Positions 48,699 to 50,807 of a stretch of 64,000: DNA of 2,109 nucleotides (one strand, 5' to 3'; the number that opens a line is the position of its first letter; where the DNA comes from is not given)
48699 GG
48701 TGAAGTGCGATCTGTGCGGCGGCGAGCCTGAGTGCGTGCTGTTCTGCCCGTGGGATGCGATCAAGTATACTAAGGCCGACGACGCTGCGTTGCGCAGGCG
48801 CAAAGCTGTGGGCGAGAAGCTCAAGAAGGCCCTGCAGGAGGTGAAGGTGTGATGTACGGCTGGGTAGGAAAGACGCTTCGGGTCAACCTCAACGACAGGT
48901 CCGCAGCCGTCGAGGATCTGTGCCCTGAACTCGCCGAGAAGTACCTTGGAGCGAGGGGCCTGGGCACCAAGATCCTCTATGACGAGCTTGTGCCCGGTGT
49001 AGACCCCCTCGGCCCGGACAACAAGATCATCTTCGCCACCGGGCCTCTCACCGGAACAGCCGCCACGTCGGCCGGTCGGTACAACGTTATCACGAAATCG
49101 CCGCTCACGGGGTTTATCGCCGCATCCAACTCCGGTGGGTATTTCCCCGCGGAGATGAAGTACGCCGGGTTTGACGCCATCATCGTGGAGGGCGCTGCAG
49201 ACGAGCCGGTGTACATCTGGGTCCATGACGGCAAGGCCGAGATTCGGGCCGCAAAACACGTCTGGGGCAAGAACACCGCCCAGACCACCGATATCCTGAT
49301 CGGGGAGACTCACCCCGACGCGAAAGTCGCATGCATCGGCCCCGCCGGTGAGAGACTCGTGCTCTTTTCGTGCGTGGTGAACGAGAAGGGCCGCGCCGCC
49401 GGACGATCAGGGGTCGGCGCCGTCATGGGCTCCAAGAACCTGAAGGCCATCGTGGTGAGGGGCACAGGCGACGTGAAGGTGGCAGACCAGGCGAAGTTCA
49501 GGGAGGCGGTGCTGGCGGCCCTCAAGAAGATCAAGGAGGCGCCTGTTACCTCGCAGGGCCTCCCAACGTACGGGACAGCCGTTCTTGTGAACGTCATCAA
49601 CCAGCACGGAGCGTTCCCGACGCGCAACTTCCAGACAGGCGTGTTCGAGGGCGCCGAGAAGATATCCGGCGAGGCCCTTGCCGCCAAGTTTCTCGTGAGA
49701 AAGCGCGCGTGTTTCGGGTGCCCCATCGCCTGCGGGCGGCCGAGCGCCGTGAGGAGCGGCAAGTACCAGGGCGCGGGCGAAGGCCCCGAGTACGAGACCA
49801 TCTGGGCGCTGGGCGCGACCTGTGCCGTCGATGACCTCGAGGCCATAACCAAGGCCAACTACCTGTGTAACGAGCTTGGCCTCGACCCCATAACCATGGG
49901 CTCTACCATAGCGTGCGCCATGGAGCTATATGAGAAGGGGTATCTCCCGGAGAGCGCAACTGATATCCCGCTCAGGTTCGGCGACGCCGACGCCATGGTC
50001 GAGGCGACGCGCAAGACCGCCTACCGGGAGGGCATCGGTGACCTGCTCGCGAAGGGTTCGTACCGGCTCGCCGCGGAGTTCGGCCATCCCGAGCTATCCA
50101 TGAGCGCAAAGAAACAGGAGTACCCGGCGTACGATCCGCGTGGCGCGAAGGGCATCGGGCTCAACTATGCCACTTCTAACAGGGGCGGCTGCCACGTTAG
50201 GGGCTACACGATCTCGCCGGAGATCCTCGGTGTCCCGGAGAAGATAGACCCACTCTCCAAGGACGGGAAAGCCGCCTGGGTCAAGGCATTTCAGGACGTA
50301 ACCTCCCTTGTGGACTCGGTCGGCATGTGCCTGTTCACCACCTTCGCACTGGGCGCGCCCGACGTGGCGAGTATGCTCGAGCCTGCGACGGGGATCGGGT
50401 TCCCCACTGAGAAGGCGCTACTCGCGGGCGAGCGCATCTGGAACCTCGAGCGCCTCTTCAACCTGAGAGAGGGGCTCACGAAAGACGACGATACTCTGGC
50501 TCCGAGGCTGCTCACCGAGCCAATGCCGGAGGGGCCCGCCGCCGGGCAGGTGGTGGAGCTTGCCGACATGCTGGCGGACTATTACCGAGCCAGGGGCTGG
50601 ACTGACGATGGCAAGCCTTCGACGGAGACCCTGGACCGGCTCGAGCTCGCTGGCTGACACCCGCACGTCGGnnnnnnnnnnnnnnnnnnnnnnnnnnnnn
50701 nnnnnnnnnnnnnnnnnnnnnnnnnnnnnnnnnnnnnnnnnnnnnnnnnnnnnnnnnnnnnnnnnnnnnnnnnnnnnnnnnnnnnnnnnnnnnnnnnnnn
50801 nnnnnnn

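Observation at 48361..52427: Tungsten AOR module resembling the NAD-linked AorABC-type complex, including a MoaD-like gene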

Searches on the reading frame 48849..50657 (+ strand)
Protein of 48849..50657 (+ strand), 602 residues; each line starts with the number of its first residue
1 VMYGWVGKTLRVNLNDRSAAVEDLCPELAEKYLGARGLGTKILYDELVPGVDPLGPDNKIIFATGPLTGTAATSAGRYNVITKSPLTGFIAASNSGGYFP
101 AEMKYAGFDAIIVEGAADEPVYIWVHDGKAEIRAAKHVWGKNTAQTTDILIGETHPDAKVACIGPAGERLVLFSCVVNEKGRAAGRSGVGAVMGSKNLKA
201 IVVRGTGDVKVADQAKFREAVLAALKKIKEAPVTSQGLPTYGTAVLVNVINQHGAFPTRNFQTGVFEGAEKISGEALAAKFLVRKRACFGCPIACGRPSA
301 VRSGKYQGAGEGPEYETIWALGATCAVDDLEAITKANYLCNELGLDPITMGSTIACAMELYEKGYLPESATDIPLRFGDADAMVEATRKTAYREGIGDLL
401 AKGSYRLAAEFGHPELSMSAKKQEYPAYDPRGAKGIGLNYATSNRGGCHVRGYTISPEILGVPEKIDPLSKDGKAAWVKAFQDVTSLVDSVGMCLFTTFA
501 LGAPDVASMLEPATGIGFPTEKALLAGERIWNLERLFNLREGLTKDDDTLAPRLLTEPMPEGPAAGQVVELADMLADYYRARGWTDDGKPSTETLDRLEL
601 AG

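Call 3: search_protein_families(library=pfam, proteins=[window:48849-50657:+], max_evalue=0.01)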
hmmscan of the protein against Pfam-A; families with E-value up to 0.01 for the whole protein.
window:48849-50657:+ (602 aa): 2 families
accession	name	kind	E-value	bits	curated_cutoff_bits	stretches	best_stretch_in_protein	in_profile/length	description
PF01314.23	AFOR_C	-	5.9e-157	523.2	27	1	221-600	3-385/385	Aldehyde ferredoxin oxidoreductase, domains 2 & 3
PF02730.20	AFOR_N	-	1.2e-83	280.2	29.8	1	7-206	1-199/199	Aldehyde ferredoxin oxidoreductase, N-terminal domain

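Call 4: search_protein_families(library=ncbifam, proteins=[window:48849-50657:+], max_evalue=0.01)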
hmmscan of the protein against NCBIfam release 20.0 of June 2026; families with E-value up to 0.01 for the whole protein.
window:48849-50657:+ (602 aa): 2 families
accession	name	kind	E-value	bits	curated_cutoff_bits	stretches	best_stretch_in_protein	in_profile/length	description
NF007354.0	PRK09849.1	equivalog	2.6e-74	251.1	868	1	1-225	4-227/703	aldehyde ferredoxin oxidoreductase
NF040818.1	GAPOR_Arch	equivalog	6.4e-11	41.2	1300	1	46-131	38-124/654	glyceraldehyde-3-phosphate:ferredoxin oxidoreductase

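Call 5: search_solved_structures(query=window:48849-50657:+, max_evalue=1e-10, show_alignments=1)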
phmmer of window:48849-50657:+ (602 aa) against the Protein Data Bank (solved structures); distinct sequences matched with E-value up to 1e-10: 9.
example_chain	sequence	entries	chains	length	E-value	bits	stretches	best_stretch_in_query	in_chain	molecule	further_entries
9mqx_D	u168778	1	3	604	1.8e-245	819.5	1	2-600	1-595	Aldehyde:ferredoxin oxidoreductase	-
1aor_A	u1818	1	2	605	6e-216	722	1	2-601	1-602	ALDEHYDE FERREDOXIN OXIDOREDUCTASE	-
9g7j_A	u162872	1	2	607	1e-202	678.3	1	2-600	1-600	Aldehyde ferredoxin oxidoreductase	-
8c0z_A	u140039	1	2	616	2.4e-193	647.3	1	4-600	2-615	Aldehyde:ferredoxin oxidoreductase,tungsten-containing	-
9q1t_A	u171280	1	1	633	9.3e-129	434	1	4-598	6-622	Tungsten-dependent aldehyde oxidoreductase WOR83 from Haloferax volcanii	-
1b25_A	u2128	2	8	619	2.2e-95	323.8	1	2-600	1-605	PROTEIN (FORMALDEHYDE FERREDOXIN OXIDOREDUCTASE) | FORMALDEHYDE FERREDOXIN OXIDOREDUCTASE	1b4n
4z3w_A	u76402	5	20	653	2e-66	228.2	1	1-413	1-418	Benzoyl-CoA reductase, putative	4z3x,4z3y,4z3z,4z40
6x1o_A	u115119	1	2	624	6e-65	223.3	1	2-599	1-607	Formaldehyde:ferredoxin oxidoreductase wor5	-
6x6u_A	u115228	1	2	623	6e-65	223.3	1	2-599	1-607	Formaldehyde:ferredoxin oxidoreductase wor5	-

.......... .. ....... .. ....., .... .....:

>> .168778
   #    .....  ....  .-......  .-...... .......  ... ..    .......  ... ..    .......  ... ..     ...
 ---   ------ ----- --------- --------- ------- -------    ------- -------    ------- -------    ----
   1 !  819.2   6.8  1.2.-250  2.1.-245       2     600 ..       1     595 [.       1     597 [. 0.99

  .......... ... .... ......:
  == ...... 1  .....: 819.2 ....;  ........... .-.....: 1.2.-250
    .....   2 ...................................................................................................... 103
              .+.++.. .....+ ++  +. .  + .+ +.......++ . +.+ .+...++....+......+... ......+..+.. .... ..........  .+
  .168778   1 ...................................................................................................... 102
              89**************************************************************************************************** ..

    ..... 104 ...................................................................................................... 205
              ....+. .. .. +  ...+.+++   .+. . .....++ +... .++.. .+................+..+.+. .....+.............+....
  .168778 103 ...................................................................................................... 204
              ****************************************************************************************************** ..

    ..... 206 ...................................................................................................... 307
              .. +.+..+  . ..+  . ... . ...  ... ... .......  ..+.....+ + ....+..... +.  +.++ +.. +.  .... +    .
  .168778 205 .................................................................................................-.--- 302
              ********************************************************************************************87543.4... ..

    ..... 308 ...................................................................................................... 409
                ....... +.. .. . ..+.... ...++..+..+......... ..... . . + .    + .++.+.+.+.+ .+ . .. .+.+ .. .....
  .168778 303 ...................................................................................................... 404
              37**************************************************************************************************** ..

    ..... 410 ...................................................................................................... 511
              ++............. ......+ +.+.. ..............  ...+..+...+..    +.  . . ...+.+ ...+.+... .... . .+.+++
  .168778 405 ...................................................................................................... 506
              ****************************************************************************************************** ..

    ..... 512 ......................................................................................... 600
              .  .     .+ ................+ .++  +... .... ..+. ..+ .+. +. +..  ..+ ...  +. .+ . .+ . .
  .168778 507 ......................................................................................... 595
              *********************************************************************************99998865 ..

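Call 14: find_related_loci(query=window:48849-50657:+, collection=genome_contigs, flank=6000)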
Query window:48849-50657:+ (602 aa) in genome_contigs; peptide patterns used: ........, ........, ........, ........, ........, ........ (x = any residue, [..] = any of these).
467 stretches matched a pattern; 415 encode a relative of the query (tblastn E <= 1e-3); the best 80 are kept; 80 distinct loci.
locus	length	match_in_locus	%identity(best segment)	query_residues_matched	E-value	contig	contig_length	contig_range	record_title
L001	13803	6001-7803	91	1-601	0e+0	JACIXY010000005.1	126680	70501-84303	MAG: Bacillota bacterium isolate MAG-64 Firmicutes_O3_bin27_Scaffold_5, whole genome shotgun sequence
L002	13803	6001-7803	91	1-601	0e+0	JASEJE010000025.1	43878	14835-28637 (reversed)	MAG: Bacillota bacterium isolate Yes71-24 NODE_25_length_43878_cov_67.842024, whole genome shotgun sequence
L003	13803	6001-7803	91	1-601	0e+0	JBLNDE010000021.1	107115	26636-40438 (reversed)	MAG: Bacillota bacterium isolate MAG107 PRJNA950955_bin16_renamed_20, whole genome shotgun sequence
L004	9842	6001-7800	85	1-600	0e+0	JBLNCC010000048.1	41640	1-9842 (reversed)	MAG: Betaproteobacteria bacterium isolate MAG135 PRJNA950955_bin41_renamed_47, whole genome shotgun sequence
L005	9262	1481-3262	88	1-594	0e+0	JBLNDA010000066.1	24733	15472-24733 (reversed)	MAG: Clostridia bacterium isolate MAG111 PRJNA950955_bin2_renamed_66, whole genome shotgun sequence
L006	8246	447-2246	80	1-600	0e+0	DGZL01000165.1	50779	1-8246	MAG TPA_asm: Firmicutes bacterium UBA4981 UBA4981_contig_6301, whole genome shotgun sequence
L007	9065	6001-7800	80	1-600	0e+0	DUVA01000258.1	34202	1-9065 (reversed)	MAG TPA_asm: Bacillota bacterium isolate AS08sgBPME_304 308237_AS08, whole genome shotgun sequence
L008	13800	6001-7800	80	1-600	0e+0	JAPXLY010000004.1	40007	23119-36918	MAG: Bacillota bacterium isolate binned_ad_5.35 NODE_941_length_40007_cov_15.318531, whole genome shotgun sequence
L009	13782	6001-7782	80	1-594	0e+0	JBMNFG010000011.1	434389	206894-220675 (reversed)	MAG: Bacillota bacterium isolate SBF912LR0HQ0073 contig_5304, whole genome shotgun sequence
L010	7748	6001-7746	81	1-582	0e+0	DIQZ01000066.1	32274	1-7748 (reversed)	MAG TPA_asm: Firmicutes bacterium UBA5449 UBA5449_contig_2478, whole genome shotgun sequence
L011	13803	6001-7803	70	1-601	0e+0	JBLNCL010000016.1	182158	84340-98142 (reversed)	MAG: Betaproteobacteria bacterium isolate MAG126 PRJNA950955_bin33_renamed_15, whole genome shotgun sequence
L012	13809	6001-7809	69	1-602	0e+0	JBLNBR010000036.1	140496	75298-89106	MAG: Ignavibacteriales bacterium isolate MAG146 PRJNA950955_bin8_renamed_35, whole genome shotgun sequence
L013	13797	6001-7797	69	2-600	0e+0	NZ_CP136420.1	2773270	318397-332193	Neomoorella carbonis strain ACPs chromosome, complete genome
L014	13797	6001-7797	68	2-600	0e+0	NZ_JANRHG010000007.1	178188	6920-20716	Neomoorella sulfitireducens strain SLA38 7, whole genome shotgun sequence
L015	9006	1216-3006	69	2-598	0e+0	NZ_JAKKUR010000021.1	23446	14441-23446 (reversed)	MAG: Thermanaeromonas sp. isolate bin 19 NODE_126_length_23446_cov_9.942799, whole genome shotgun sequence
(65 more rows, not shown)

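Call 25: search_solved_structures(query=window:48852-50657:+, max_evalue=1e-100, show_alignments=4)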
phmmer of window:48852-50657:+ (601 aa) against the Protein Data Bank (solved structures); distinct sequences matched with E-value up to 1e-100: 5.
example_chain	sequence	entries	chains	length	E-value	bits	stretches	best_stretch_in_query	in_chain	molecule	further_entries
9mqx_D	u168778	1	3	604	1.8e-245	819.5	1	1-599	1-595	Aldehyde:ferredoxin oxidoreductase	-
1aor_A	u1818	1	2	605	6.1e-216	721.9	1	1-600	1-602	ALDEHYDE FERREDOXIN OXIDOREDUCTASE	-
9g7j_A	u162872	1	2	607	1e-202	678.3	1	1-599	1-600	Aldehyde ferredoxin oxidoreductase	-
8c0z_A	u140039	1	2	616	2.5e-193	647.3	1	3-599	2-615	Aldehyde:ferredoxin oxidoreductase,tungsten-containing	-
9q1t_A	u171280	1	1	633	1e-128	433.9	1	3-597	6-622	Tungsten-dependent aldehyde oxidoreductase WOR83 from Haloferax volcanii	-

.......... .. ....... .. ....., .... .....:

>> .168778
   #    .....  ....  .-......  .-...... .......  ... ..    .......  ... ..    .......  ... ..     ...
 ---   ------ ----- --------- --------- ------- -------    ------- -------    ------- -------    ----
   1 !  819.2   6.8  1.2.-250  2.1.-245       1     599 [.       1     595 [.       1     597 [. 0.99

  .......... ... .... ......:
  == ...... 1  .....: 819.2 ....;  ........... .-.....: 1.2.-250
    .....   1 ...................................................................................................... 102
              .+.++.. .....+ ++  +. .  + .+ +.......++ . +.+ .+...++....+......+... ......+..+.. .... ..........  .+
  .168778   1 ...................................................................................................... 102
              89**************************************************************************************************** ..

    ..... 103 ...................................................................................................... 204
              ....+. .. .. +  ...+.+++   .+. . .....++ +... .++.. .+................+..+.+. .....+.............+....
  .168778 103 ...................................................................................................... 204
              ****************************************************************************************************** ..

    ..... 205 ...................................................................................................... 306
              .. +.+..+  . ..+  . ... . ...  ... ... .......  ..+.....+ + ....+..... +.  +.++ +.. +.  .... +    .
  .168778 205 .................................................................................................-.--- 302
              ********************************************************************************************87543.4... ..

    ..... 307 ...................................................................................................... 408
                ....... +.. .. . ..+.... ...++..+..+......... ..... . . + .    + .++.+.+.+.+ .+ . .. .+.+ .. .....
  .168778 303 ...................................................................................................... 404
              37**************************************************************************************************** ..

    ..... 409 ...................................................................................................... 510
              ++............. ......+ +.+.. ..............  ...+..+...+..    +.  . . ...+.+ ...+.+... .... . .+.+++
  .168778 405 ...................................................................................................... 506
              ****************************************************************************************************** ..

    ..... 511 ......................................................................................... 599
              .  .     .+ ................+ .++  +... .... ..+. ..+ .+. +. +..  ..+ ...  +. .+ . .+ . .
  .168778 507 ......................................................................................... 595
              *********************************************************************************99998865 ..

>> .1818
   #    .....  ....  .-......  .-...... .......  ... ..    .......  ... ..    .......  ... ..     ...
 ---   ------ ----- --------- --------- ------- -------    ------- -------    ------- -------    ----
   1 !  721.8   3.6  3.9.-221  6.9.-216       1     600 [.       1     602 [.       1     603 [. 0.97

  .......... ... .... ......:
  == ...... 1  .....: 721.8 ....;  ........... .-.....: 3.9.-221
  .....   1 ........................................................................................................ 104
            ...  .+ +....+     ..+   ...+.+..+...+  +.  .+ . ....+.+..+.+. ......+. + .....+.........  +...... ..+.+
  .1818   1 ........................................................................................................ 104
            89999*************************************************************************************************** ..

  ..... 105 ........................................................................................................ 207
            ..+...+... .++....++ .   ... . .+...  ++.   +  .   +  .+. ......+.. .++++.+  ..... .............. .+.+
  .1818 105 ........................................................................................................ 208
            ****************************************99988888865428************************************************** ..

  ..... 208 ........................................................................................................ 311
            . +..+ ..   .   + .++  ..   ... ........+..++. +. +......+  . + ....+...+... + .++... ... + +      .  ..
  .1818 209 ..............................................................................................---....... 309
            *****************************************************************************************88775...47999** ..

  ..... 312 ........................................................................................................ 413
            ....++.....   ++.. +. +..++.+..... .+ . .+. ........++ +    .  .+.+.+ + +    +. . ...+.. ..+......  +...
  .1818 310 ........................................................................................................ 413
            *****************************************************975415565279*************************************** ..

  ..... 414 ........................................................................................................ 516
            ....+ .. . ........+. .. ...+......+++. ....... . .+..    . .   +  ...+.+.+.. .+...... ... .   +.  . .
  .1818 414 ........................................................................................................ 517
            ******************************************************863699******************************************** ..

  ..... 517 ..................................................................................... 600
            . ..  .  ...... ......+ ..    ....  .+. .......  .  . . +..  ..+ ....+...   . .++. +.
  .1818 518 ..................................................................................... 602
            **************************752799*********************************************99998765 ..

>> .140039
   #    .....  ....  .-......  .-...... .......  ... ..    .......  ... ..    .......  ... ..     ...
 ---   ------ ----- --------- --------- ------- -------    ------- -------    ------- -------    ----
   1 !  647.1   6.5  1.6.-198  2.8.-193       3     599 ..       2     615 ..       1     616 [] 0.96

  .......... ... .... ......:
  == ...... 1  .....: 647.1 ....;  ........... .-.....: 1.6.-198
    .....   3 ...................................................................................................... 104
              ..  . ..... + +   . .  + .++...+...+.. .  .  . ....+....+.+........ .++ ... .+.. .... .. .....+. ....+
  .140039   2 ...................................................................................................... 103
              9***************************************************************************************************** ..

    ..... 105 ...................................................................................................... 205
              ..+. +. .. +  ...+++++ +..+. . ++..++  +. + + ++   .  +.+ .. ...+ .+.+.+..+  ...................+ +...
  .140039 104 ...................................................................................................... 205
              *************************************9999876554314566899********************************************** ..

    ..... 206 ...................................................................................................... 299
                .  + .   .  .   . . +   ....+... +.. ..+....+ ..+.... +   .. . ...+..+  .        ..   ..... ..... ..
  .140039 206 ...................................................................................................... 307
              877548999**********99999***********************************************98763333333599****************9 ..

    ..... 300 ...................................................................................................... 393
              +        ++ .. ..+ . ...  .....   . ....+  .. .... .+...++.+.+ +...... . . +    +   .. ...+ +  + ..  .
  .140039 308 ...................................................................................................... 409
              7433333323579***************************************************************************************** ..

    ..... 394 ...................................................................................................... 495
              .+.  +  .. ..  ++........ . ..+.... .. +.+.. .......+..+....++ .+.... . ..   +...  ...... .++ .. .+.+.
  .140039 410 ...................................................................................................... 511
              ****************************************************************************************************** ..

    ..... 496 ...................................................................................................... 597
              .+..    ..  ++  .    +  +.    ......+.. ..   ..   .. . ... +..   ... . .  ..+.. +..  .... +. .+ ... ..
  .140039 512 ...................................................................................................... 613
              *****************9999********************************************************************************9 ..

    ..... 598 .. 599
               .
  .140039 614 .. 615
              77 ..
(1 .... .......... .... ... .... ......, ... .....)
